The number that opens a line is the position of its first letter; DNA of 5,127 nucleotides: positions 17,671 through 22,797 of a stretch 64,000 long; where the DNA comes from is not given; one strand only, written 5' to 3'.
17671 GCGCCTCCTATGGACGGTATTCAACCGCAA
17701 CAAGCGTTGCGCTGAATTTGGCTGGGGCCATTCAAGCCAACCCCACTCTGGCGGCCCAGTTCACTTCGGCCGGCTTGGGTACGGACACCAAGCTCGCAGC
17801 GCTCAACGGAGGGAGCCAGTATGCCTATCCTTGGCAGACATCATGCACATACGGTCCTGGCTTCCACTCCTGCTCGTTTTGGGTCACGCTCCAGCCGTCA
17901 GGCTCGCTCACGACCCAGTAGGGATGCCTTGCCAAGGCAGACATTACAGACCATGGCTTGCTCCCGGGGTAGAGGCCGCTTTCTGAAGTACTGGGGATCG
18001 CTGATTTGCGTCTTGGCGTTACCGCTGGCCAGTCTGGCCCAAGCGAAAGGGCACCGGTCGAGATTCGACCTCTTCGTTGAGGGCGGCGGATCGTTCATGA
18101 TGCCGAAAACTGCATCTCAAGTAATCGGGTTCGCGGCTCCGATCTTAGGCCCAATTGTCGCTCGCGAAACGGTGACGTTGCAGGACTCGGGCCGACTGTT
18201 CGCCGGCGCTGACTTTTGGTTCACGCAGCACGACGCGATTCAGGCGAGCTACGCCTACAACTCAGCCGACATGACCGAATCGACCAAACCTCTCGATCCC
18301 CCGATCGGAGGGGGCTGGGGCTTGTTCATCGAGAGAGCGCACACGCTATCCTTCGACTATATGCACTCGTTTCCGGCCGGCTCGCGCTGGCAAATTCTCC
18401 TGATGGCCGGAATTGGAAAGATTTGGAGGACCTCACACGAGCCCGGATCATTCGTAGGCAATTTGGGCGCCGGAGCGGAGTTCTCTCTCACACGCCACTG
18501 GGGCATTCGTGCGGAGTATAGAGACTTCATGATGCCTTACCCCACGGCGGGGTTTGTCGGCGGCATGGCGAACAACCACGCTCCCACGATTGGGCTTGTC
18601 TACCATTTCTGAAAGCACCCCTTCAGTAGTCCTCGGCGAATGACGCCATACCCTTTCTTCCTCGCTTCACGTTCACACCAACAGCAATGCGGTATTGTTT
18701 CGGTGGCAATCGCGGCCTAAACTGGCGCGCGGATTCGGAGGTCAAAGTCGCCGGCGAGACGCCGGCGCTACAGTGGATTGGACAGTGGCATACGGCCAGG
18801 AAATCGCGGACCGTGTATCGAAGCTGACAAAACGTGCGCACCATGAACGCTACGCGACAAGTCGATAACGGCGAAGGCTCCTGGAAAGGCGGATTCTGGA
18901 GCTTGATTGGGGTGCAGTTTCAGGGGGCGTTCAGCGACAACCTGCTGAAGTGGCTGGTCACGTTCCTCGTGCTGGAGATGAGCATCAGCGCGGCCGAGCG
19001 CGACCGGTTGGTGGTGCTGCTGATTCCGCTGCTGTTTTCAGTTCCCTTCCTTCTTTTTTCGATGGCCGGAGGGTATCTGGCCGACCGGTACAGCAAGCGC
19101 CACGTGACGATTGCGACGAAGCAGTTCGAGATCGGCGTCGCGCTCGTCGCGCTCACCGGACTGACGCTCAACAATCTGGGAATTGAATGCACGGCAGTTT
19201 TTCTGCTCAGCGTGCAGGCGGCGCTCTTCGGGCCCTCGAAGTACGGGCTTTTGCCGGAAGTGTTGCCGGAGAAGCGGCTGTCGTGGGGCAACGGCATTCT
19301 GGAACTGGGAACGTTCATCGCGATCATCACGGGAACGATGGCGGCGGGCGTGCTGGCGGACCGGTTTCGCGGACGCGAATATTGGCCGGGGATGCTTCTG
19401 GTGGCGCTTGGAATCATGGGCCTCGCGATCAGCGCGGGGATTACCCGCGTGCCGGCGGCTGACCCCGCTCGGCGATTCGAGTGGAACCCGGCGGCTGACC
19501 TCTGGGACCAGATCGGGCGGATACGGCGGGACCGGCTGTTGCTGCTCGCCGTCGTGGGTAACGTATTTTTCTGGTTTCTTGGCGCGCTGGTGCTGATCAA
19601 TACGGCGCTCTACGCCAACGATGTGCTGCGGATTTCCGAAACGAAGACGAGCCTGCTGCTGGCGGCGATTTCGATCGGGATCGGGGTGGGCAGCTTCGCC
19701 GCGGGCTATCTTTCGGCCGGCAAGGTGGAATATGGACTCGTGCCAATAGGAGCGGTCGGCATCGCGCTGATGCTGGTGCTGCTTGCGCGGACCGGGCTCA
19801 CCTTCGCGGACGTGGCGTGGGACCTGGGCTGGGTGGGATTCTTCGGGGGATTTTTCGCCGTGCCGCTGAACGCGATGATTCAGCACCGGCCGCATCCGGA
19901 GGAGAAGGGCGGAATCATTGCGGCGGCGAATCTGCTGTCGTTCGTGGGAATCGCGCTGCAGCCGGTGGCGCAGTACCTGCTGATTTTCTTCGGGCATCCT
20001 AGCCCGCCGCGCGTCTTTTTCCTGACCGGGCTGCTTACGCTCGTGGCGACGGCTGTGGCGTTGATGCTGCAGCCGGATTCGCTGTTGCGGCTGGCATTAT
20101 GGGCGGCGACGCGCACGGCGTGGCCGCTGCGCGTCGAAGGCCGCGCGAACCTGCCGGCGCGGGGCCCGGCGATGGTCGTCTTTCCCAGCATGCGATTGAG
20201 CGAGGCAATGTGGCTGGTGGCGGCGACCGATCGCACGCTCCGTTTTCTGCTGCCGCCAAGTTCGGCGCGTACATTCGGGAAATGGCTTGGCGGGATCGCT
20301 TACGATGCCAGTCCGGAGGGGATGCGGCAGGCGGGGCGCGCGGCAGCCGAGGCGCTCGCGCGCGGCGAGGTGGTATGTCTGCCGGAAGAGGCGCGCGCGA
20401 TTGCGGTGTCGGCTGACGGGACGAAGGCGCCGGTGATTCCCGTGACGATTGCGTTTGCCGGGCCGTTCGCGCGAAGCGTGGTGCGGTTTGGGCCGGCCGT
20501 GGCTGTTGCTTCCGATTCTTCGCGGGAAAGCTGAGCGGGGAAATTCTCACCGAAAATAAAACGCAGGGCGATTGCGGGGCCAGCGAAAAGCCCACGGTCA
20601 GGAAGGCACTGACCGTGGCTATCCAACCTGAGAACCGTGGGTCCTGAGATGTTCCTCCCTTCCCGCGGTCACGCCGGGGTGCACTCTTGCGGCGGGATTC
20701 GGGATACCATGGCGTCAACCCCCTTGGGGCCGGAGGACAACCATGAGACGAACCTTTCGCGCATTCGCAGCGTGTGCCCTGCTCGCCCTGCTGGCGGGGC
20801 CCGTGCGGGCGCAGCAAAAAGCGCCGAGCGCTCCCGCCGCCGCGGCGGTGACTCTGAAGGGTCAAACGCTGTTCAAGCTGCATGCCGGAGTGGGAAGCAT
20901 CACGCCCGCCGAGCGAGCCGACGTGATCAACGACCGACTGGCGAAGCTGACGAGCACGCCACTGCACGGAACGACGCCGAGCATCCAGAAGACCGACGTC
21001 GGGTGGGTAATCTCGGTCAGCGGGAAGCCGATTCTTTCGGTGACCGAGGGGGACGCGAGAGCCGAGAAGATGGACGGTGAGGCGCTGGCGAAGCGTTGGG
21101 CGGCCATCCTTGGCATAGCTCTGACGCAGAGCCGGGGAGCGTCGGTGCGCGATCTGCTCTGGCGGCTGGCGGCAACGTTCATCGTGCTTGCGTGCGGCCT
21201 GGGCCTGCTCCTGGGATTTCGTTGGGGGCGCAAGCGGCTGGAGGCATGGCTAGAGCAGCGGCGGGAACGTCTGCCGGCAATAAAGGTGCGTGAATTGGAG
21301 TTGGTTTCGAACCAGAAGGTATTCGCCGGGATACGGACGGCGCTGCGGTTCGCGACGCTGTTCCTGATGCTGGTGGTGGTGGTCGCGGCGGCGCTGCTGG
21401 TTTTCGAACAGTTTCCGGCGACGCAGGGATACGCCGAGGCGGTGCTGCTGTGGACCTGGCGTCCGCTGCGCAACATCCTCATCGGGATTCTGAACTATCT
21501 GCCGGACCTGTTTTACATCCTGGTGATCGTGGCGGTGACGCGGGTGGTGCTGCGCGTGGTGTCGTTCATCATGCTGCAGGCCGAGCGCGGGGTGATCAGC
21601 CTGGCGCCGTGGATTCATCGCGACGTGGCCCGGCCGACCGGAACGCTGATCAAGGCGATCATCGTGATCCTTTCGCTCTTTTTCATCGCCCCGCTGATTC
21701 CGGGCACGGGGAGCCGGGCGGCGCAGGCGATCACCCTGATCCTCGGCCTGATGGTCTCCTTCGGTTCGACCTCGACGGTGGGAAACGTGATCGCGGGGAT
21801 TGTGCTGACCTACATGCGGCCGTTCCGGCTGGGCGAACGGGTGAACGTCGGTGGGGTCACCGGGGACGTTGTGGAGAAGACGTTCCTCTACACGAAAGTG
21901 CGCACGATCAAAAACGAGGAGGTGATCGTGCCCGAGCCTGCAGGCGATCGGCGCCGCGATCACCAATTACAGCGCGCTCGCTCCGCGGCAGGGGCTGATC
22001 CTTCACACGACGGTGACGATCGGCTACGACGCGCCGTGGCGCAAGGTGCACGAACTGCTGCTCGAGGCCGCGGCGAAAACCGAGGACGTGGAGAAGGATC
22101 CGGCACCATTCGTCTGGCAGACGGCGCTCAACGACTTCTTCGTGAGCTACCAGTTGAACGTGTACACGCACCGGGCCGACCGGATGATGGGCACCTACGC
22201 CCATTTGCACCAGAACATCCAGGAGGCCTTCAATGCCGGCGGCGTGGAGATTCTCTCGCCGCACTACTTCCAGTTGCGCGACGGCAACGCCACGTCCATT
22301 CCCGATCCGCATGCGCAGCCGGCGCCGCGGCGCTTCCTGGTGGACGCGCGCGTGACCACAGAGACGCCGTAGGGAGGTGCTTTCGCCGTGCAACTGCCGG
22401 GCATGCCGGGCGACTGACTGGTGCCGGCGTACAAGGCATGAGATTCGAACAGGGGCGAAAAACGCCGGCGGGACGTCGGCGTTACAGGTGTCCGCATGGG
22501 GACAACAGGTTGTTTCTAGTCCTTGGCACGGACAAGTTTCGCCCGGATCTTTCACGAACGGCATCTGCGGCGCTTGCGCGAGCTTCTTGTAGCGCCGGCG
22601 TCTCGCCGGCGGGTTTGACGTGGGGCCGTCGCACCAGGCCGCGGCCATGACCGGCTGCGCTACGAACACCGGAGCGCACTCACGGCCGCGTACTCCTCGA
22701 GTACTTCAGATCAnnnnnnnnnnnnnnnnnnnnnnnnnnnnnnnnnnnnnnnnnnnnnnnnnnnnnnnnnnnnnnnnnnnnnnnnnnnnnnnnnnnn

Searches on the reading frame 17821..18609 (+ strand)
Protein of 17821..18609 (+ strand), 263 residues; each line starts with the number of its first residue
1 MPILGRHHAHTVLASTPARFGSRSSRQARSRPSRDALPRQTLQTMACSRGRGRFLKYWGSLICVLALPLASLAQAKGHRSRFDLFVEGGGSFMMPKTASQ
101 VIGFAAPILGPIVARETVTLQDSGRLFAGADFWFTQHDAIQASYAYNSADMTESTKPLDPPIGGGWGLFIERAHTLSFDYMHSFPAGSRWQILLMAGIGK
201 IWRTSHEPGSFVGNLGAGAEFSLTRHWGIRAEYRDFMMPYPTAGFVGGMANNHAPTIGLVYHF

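Call 27: search_protein_families(library=pfam, proteins=[window:17821-18609:+], max_evalue=0.001)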
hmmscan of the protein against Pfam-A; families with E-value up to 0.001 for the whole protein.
window:17821-18609:+ (263 aa): 1 family
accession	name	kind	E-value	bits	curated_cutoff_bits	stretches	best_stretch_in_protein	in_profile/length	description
PF13505.12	OMP_b-brl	-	1.6e-08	35.3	28.7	1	122-263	44-175/175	Outer membrane protein beta-barrel domain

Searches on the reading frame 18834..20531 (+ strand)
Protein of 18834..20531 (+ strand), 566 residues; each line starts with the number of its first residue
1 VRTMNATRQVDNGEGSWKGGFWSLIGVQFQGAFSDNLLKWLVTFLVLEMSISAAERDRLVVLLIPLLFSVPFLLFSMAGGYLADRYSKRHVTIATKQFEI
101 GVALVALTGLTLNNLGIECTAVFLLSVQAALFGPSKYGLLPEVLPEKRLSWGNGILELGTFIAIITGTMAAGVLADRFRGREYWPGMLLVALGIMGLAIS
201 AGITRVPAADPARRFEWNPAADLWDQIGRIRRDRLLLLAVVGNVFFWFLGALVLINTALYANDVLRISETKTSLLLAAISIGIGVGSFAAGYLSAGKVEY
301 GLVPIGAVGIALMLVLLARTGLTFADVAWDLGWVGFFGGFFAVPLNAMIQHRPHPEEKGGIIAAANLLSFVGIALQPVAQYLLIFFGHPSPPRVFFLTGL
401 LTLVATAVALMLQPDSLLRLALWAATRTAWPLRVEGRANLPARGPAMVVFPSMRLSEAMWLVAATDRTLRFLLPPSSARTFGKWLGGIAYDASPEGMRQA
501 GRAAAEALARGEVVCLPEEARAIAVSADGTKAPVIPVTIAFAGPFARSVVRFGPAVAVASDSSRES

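Call 27: search_protein_families(library=pfam, proteins=[window:18834-20531:+], max_evalue=0.001)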
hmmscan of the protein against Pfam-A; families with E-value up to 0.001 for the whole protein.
window:18834-20531:+ (566 aa): 2 families
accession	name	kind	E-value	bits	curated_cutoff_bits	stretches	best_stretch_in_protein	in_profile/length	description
PF07690.21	MFS_1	-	3.4e-27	95.7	33.4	2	61-377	34-347/347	Major Facilitator Superfamily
PF05977.19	MFS_3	-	0.00091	18.2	27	0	50-318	39-302/524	Transmembrane secretion effector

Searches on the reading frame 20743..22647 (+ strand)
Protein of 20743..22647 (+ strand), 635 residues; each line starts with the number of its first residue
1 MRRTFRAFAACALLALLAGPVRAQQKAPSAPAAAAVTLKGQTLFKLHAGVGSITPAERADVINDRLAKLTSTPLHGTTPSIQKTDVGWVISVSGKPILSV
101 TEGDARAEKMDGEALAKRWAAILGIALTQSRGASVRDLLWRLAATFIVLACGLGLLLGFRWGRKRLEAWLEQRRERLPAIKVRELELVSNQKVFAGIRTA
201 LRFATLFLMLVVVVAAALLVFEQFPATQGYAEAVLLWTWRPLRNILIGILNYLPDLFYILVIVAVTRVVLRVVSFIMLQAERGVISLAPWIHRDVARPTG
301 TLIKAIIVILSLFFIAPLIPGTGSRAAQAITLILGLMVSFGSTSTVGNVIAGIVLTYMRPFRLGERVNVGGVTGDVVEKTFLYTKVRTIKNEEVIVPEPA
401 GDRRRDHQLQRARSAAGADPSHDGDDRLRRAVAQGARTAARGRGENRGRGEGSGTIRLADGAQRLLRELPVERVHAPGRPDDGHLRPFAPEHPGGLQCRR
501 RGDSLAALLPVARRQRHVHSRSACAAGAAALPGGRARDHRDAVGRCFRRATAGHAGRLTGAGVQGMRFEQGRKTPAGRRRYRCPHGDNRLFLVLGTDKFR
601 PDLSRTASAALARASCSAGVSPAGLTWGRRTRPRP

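Call 27: search_protein_families(library=pfam, proteins=[window:20743-22647:+], max_evalue=0.001)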
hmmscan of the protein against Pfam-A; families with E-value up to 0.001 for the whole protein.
window:20743-22647:+ (635 aa): 1 family
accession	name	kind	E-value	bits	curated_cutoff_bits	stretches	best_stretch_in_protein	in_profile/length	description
PF00924.24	MS_channel_2nd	-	1.2e-12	48.2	20.2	1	345-397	2-54/68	Mechanosensitive ion channel, beta-domain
